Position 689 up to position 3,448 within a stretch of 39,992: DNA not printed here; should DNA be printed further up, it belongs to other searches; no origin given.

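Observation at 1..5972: Compact secretin -> 819-aa giant pilin -> PilT operon with no visible assembly genes between them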

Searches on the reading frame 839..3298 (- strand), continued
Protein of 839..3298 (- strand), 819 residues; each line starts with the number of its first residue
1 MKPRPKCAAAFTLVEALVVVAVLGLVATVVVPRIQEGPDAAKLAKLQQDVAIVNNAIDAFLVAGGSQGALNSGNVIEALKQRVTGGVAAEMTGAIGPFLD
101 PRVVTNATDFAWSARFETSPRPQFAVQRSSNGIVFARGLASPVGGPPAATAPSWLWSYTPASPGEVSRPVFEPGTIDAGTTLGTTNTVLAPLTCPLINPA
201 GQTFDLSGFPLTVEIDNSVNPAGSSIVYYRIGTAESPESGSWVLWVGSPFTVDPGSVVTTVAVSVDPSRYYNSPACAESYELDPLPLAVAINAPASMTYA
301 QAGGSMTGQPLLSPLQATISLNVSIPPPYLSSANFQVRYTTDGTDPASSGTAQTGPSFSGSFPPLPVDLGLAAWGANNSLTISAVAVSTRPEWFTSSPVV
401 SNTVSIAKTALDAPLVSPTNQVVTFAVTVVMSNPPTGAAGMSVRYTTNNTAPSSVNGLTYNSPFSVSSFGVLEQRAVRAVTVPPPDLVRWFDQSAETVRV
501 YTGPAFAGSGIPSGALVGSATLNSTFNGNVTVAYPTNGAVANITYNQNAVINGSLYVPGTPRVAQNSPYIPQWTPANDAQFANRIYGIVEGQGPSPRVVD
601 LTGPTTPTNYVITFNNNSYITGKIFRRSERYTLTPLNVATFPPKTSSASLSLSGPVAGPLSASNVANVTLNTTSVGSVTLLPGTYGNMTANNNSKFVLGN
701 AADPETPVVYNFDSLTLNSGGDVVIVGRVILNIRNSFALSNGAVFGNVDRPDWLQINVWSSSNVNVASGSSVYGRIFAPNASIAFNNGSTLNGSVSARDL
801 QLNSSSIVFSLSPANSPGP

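Call 88: find_encoding_contigs(protein=P0121, flank=10000, max_places=1)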
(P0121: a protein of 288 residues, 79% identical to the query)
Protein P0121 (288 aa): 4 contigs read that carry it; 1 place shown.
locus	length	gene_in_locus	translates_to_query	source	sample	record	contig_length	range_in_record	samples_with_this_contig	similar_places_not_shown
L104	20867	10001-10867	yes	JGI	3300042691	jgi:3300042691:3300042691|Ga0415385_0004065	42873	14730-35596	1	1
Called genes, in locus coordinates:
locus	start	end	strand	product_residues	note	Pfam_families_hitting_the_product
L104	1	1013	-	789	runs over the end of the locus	PF01935:DUF87 (faint), PF05872:HerA_C (faint)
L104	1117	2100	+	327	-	PF10881:DUF2726, PF01740:STAS (weak), PF13466:STAS_2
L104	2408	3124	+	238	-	PF14067:LssY_C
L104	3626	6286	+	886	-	PF00263:Secretin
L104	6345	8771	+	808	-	-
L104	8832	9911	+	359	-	PF00437:T2SSE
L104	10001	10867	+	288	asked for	-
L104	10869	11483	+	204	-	-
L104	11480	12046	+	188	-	-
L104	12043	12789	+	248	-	-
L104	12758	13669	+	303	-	-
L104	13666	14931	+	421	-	-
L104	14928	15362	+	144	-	PF07963:N_methyl (weak)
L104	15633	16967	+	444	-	PF00482:T2SSF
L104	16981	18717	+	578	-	PF07730:HisKA_3, PF02518:HATPase_c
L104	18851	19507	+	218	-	PF00072:Response_reg, PF13518:HTH_28 (faint), PF00196:GerE, PF08281:Sigma70_r4_2, PF13384:HTH_23 (weak)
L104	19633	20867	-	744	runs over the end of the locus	PF00437:T2SSE, PF13191:AAA_16 (weak)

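Call 89: find_encoding_contigs(protein=P0210, flank=10000, max_places=1)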
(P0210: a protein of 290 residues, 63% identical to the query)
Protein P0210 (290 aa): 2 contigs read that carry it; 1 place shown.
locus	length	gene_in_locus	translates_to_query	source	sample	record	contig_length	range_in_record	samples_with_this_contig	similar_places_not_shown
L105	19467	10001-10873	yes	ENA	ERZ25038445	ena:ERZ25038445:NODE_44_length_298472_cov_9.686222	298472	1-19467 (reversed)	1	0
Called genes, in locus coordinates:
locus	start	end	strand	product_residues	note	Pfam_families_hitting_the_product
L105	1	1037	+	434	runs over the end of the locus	PF00266:Aminotran_5, PF01041:DegT_DnrJ_EryC1 (faint)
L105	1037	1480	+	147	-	PF01592:NifU_N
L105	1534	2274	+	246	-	PF03741:TerC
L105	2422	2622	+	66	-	PF09957:VapB_antitoxin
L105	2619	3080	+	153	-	PF01850:PIN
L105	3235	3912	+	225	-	PF02146:SIR2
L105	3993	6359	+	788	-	PF00263:Secretin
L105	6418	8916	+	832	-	PF13290:CHB_HEX_C_1 (faint), PF13287:Fn3_assoc (weak)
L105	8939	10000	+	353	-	PF00437:T2SSE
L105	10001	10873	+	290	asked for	-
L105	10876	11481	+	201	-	-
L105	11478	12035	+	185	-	-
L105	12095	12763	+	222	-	-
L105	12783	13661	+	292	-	-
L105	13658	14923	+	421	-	-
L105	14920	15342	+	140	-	PF07963:N_methyl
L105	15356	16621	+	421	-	PF00482:T2SSF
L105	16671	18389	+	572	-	PF07730:HisKA_3, PF02518:HATPase_c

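Call 90: find_encoding_contigs(protein=P0184, flank=10000, max_places=1)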
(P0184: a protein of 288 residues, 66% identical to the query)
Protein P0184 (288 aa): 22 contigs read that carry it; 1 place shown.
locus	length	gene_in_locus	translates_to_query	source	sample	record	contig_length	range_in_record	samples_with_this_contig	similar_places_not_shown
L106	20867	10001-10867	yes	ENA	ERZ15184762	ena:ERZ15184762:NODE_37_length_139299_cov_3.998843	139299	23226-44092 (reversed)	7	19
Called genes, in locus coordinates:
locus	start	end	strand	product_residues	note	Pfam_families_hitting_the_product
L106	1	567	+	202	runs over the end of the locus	PF02589:LUD_dom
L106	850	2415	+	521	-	PF09721:Exosortase_EpsH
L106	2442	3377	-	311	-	-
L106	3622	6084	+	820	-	PF00263:Secretin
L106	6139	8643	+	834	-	PF13290:CHB_HEX_C_1 (faint), PF13287:Fn3_assoc (weak)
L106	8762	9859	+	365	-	PF00437:T2SSE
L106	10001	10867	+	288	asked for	-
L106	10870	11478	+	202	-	-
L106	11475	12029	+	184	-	-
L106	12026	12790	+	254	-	-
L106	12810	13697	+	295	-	-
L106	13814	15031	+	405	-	-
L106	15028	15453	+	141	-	PF07963:N_methyl (weak)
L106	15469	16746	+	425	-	PF00482:T2SSF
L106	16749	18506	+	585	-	PF08448:PAS_4 (weak), PF07730:HisKA_3, PF02518:HATPase_c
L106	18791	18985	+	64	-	-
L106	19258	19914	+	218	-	PF00072:Response_reg, PF00196:GerE, PF08281:Sigma70_r4_2 (weak), PF13384:HTH_23 (faint)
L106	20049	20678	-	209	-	PF07589:PEP_exosort_dom (weak)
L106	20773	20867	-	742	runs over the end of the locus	PF13191:AAA_16 (faint), PF00437:T2SSE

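Call 91: find_homologous_proteins(query=L104:19636-20865:-)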
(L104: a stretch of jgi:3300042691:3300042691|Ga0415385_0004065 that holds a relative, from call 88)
Query L104:19636-20865:- (410 aa): 8000 proteins with E <= 0.001 among 8000 candidates; the best 120 are listed.
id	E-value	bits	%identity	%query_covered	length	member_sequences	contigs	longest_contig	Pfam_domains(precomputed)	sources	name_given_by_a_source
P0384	7.0e-263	889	98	100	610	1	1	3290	PF00437.27,PF13191.13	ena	-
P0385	1.0e-257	872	96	100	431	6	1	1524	PF00437.27,PF13476.13,PF13401.13,PF13191.13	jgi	jgi:type II secretory ATPase GspE/PulE/Tfp pilus assembly ATPase PilB-like protein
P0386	6.3e-257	870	95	100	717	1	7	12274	PF00437.27,PF13191.13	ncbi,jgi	jgi:type II secretory ATPase GspE/PulE/Tfp pilus assembly ATPase PilB-like protein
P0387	1.2e-248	842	91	100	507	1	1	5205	PF00437.27,PF13476.13,PF13191.13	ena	-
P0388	2.5e-238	808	88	100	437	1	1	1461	PF00437.27,PF13401.13,PF13191.13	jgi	jgi:type II secretory ATPase GspE/PulE/Tfp pilus assembly ATPase PilB-like protein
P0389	6.2e-237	804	87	100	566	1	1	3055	PF00437.27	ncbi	-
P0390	1.2e-236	803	90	96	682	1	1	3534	PF00437.27,PF13401.13,PF13191.13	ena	-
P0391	1.6e-236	802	90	96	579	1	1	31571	PF00437.27,PF13401.13,PF13191.13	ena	-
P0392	1.9e-236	802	90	96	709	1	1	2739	PF00437.27,PF13191.13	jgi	jgi:type II secretory ATPase GspE/PulE/Tfp pilus assembly ATPase PilB-like protein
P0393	4.8e-236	801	88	100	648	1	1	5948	PF00437.27,PF13401.13,PF13191.13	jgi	jgi:type II secretory ATPase GspE/PulE/Tfp pilus assembly ATPase PilB-like protein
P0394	8.9e-236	800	88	100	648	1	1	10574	PF00437.27,PF13401.13,PF13191.13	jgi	jgi:type II secretory ATPase GspE/PulE/Tfp pilus assembly ATPase PilB-like protein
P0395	9.0e-236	800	88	100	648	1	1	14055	PF00437.27,PF13401.13,PF13191.13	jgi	jgi:type II secretory ATPase GspE/PulE/Tfp pilus assembly ATPase PilB-like protein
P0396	9.0e-236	800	88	100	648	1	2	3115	PF00437.27,PF13401.13,PF13191.13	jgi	jgi:type II secretory ATPase GspE/PulE/Tfp pilus assembly ATPase PilB-like protein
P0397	1.1e-235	800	87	100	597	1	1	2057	PF00437.27,PF13401.13,PF13191.13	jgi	jgi:type II secretory ATPase GspE/PulE/Tfp pilus assembly ATPase PilB-like protein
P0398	1.1e-235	800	90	96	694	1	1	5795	PF00437.27,PF13401.13,PF13191.13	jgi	jgi:type II secretory ATPase GspE/PulE/Tfp pilus assembly ATPase PilB-like protein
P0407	2.7e-226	769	85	97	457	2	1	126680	PF00437.27,PF13401.13,PF13191.13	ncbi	-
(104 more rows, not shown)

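Call 92: find_encoding_contigs(protein=P0407, flank=10000, max_places=1)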
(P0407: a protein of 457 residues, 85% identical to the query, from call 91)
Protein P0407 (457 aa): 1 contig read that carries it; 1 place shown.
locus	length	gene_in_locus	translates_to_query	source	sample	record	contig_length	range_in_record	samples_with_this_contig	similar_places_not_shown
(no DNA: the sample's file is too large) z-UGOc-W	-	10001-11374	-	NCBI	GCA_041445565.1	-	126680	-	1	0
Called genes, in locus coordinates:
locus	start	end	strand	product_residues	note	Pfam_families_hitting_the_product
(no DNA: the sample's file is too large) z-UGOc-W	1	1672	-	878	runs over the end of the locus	PF00133:tRNA-synt_1, PF09334:tRNA-synt_1g (weak), PF13603:tRNA-synt_1_2 (weak), PF09334:tRNA-synt_1g, PF00133:tRNA-synt_1, PF08264:Anticodon_1, PF10458:Val_tRNA-synt_C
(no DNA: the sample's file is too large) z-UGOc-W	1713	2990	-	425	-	PF01590:GAF, PF13185:GAF_2, PF13492:GAF_3 (weak), PF07228:SpoIIE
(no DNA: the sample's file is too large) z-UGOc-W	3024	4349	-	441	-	PF00654:Voltage_CLC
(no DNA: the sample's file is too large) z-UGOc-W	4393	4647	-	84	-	-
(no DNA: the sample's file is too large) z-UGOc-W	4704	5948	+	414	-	PF02075:RuvC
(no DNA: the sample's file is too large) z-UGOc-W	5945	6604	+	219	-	PF21948:LplA-B_cat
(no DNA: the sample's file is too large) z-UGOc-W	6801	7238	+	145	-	PF02590:SPOUT_MTase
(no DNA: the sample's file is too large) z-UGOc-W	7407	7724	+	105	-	-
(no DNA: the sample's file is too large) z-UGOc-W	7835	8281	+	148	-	PF07963:N_methyl (weak)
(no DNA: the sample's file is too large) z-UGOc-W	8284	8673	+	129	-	PF07963:N_methyl (faint)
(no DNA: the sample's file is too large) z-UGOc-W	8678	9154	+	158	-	-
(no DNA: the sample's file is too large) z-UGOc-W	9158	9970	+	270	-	-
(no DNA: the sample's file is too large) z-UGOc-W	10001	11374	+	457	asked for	PF00437:T2SSE, PF13191:AAA_16 (weak), PF13401:AAA_22 (faint)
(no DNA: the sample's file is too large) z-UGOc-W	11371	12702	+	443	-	PF13487:HD_5, PF01966:HD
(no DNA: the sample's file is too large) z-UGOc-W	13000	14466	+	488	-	PF01120:Alpha_L_fucos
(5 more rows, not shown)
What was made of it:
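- In one related genome, two small N_methyl proteins (148 and 129 aa) sit next to a close paralogue of the PilB-type ATPase (call 92).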

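Call 93: find_encoding_contigs(protein=P0391, flank=10000, max_places=1)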
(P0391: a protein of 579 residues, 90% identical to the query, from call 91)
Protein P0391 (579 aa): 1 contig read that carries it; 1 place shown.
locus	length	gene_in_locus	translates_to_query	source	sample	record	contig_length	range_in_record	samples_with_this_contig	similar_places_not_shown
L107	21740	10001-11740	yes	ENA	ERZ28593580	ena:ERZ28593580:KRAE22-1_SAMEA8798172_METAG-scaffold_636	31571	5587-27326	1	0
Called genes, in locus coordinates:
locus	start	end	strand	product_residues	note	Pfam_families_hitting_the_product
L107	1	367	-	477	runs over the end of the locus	PF25145:NfeD1b_N, PF24961:NfeD_membrane, PF01957:NfeD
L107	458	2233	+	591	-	PF01807:Zn_ribbon_DnaG, PF08275:DNAG_N, PF01751:Toprim, PF13155:Toprim_2, PF13362:Toprim_3 (weak), PF13662:Toprim_4, PF10410:DnaB_bind (weak)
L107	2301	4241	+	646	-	PF03979:Sigma70_r1_1, PF00140:Sigma70_r1_2, PF04542:Sigma70_r2, PF04539:Sigma70_r3, PF04545:Sigma70_r4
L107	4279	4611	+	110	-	-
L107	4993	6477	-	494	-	PF02696:SelO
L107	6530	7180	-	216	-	-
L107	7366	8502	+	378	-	PF00232:Glyco_hydro_1, PF00331:Glyco_hydro_10 (faint), PF00232:Glyco_hydro_1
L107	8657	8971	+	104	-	-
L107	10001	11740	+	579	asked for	PF00437:T2SSE, PF13191:AAA_16 (weak), PF13401:AAA_22 (faint)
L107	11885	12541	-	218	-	PF00072:Response_reg, PF00196:GerE, PF08281:Sigma70_r4_2, PF13384:HTH_23 (faint)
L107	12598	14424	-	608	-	PF07730:HisKA_3, PF02518:HATPase_c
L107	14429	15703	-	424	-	PF00482:T2SSF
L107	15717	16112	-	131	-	-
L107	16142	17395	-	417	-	-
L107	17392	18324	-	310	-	PF07963:N_methyl (weak)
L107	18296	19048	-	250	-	-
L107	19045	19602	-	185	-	-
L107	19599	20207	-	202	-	-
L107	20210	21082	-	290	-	-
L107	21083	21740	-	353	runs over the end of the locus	PF00437:T2SSE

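Call 94: search_protein_families(library=ncbifam, proteins=[P0386], max_evalue=1e-10)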
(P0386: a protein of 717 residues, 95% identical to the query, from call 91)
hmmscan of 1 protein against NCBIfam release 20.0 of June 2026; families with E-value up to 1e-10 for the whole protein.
P0386 (717 aa): 13 families
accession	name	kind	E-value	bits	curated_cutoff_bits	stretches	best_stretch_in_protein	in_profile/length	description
TIGR02533.1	type_II_gspE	equivalog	1.4e-116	390.1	630.25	1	316-692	111-482/486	type II secretion system ATPase GspE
TIGR02538.1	type_IV_pilB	equivalog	1.9e-112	376.7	675.65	1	207-693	74-559/564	type IV-A pilus assembly ATPase PilB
NF053534.1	T4PilAsmATPsTfpB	equivalog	2.6e-105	353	850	1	213-692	103-578/584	type IV pilus assembly ATPase TfpB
NF007755.0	PRK10436.1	equivalog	9.3e-103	344.4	617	1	305-694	76-457/465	type II secretion system protein GspE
NF041000.1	ATPase_ComGA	equivalog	4.5e-64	216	300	1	321-585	3-266/267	competence type IV pilus ATPase ComGA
TIGR01420.1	pilT_fam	subfamily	3.1e-47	161.5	319.1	1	319-564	3-242/343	PilT/PilU family type 4a pilus ATPase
TIGR02525.1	plasmid_TraJ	equivalog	3.2e-26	92.2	368.3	1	385-567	89-274/372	plasmid transfer ATPase TraJ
TIGR02524.1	dot_icm_DotB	equivalog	1.4e-24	86.9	463.3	1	396-562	85-257/358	Dot/Icm type IV secretion system ATPase DotB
NF058587.1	archaellum_moto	equivalog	2.1e-15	56.5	550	1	451-564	278-396/527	archaellum flagellar ATPase motor FlaI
TIGR02788.1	VirB11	equivalog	2.6e-15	56.2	249.95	1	425-564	122-265/308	P-type DNA transfer ATPase VirB11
TIGR02782.1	TrbB_P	equivalog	4.6e-15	55.7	304.55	1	435-561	124-252/303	P-type conjugative transfer ATPase TrbB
NF010469.0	PRK13894.1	subfamily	6.2e-13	48.8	508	1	435-563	137-266/320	conjugal transfer ATPase TrbB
TIGR03819.1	heli_sec_ATPase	hypoth_equivalog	1.5e-12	47.3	373.15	1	408-566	137-302/340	TadA family conjugal transfer-associated ATPase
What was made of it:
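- The distal ATPase scores GspE 390 against PilB 377 bits (call 94).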

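Call 95: search_protein_families(library=pfam, proteins=[P0386], max_evalue=0.01)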
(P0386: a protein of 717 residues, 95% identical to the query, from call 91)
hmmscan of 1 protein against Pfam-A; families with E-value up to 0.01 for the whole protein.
P0386 (717 aa): 12 families
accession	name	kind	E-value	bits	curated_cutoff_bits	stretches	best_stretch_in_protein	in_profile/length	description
PF00437.27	T2SSE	-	1.2e-101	340.5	24.9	1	315-692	9-368/370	Type II/IV secretion system protein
PF13191.12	AAA_16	-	1.5e-06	29.2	32.6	1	438-562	14-124/167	AAA ATPase domain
PF13476.12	AAA_23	-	3e-05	25.2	27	1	438-476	16-47/201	AAA domain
PF13401.12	AAA_22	-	4.3e-05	24.3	27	1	447-502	4-52/130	AAA domain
PF20720.3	nSTAND3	-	0.00032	20.9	27.2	1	445-485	14-54/155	Novel STAND NTPase 3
PF25199.1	nSTAND_NTPase5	-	0.00087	19.6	34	1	431-475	23-69/145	Novel STAND NTPase 5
PF13604.12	AAA_30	-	0.0011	19.2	27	1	434-478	4-48/191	AAA domain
PF13555.12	AAA_29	-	0.0018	18.4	27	1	446-469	20-43/61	P-loop containing region of AAA domain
PF12775.13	AAA_7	-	0.0036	17.3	25.8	1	441-482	26-67/181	P-loop containing dynein motor region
PF13086.12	AAA_11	-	0.0056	16.9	27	0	437-473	7-42/257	AAA domain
PF13238.12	AAA_18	-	0.006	17.5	29.4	0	451-531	1-85/128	AAA domain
PF03266.21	NTPase_1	-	0.0085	16.4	23.9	0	451-480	2-31/168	NTPase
